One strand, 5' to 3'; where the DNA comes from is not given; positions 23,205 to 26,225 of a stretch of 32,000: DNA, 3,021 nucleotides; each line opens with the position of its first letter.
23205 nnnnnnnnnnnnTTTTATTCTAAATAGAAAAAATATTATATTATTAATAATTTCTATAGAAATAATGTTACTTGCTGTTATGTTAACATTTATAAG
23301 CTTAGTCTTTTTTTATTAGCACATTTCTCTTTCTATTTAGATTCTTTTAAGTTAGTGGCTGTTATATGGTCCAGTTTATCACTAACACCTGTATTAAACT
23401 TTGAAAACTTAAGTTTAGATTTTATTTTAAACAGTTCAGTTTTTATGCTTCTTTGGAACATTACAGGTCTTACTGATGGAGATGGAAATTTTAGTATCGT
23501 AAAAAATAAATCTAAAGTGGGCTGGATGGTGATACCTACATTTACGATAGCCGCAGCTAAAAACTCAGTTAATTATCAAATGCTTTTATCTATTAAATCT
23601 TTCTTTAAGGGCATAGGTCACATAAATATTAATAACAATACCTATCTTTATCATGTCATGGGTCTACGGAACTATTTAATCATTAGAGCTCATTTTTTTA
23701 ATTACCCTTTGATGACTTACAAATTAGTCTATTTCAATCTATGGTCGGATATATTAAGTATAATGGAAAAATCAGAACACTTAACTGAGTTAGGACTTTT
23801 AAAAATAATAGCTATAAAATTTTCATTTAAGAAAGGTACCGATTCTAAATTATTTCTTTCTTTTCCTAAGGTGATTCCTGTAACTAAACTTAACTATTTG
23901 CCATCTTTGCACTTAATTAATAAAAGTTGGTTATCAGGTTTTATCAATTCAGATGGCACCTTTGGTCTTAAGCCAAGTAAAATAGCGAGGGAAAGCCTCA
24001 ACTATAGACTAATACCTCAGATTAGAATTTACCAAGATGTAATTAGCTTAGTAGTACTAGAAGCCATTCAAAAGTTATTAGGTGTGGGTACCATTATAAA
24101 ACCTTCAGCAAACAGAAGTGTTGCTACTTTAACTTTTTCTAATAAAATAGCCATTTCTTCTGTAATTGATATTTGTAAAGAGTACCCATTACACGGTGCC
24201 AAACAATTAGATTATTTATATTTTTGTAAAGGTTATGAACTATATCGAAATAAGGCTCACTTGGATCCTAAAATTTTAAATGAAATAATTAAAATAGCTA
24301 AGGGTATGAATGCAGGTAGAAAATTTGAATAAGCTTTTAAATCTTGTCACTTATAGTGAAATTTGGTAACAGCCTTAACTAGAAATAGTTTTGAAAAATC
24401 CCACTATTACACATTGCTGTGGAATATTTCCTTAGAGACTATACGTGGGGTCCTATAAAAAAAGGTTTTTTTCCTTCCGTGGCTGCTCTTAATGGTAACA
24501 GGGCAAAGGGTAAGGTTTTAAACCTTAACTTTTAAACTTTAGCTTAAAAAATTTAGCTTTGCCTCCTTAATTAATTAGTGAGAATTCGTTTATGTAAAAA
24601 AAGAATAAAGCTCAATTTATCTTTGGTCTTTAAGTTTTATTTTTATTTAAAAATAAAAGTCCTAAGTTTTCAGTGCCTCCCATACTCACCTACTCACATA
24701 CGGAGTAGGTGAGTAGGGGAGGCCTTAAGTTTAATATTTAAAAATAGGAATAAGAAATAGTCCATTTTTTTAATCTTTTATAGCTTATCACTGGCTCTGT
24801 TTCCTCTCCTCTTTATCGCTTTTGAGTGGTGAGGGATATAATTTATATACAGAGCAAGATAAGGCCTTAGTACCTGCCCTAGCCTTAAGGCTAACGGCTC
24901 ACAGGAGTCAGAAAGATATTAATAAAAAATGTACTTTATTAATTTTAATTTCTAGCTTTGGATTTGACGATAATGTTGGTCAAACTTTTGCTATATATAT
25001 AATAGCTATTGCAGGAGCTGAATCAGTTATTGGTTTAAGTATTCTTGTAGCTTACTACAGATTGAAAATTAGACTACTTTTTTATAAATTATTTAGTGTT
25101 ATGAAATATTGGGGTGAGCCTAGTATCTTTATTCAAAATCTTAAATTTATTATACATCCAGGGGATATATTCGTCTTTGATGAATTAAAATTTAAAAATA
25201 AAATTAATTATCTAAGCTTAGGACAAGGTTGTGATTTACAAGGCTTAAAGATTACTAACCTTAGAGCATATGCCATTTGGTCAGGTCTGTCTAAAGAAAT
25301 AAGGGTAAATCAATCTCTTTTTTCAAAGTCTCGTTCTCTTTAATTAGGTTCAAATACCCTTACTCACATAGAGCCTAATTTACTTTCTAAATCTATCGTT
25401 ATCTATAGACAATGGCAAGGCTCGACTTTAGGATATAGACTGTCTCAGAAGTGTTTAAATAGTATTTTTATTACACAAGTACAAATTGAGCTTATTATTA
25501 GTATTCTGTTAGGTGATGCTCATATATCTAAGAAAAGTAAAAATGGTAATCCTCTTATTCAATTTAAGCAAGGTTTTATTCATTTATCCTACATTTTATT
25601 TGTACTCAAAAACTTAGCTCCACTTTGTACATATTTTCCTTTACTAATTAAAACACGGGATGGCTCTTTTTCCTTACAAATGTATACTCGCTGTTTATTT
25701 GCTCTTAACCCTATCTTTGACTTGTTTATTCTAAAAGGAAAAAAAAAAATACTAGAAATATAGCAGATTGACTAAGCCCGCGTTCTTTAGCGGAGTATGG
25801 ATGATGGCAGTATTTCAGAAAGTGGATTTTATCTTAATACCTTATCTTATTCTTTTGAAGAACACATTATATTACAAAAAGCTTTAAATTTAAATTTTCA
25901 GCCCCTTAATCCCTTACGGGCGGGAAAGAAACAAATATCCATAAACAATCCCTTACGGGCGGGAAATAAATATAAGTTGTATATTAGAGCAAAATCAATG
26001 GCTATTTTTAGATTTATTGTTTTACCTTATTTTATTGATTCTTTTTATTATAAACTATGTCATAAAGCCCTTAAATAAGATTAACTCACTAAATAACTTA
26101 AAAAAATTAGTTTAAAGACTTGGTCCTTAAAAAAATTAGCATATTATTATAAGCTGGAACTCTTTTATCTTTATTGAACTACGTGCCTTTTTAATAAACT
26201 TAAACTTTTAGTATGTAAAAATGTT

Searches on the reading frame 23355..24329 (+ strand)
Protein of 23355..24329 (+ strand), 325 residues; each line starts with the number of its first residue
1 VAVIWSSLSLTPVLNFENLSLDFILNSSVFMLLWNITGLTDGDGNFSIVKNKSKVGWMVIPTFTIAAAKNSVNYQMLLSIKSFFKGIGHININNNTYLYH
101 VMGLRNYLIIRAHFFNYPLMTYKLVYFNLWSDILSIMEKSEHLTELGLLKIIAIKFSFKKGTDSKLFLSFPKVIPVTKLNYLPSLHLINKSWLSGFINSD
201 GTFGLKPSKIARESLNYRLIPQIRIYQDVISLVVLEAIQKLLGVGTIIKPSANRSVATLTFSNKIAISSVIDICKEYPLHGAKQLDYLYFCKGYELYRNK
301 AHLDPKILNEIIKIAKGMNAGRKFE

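Call 76: search_protein_families(library=pfam, proteins=[window:23355-24329:+], max_evalue=0.01)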
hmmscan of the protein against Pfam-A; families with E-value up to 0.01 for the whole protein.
window:23355-24329:+ (325 aa): 1 family
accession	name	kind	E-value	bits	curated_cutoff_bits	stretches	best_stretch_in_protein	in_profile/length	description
PF00961.24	LAGLIDADG_1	-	2e-34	119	23.1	2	36-133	1-101/102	LAGLIDADG endonuclease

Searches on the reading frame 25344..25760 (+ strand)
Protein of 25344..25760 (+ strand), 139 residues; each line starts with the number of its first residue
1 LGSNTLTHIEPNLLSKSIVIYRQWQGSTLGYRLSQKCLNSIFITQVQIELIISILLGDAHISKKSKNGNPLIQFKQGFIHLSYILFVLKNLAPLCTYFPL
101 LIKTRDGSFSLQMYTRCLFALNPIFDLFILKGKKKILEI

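Call 76: search_protein_families(library=pfam, proteins=[window:25344-25760:+], max_evalue=0.01)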
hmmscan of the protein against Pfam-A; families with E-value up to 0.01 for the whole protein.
window:25344-25760:+ (139 aa): 1 family
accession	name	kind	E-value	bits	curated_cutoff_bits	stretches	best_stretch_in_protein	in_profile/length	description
PF03161.18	LAGLIDADG_2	-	1.5e-11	44.9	25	1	49-137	2-92/168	LAGLIDADG DNA endonuclease family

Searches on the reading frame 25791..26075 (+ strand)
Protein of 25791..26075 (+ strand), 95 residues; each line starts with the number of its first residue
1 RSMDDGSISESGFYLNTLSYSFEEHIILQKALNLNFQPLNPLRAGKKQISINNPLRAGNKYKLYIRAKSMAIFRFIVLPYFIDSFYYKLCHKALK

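Call 76: search_protein_families(library=pfam, proteins=[window:25791-26075:+], max_evalue=0.01)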
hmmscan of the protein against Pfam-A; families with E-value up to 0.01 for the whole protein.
window:25791-26075:+ (95 aa): 1 family
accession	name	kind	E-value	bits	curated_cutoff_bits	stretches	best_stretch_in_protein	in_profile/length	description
PF03161.18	LAGLIDADG_2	-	6.5e-05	23.4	25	1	3-73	109-168/168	LAGLIDADG DNA endonuclease family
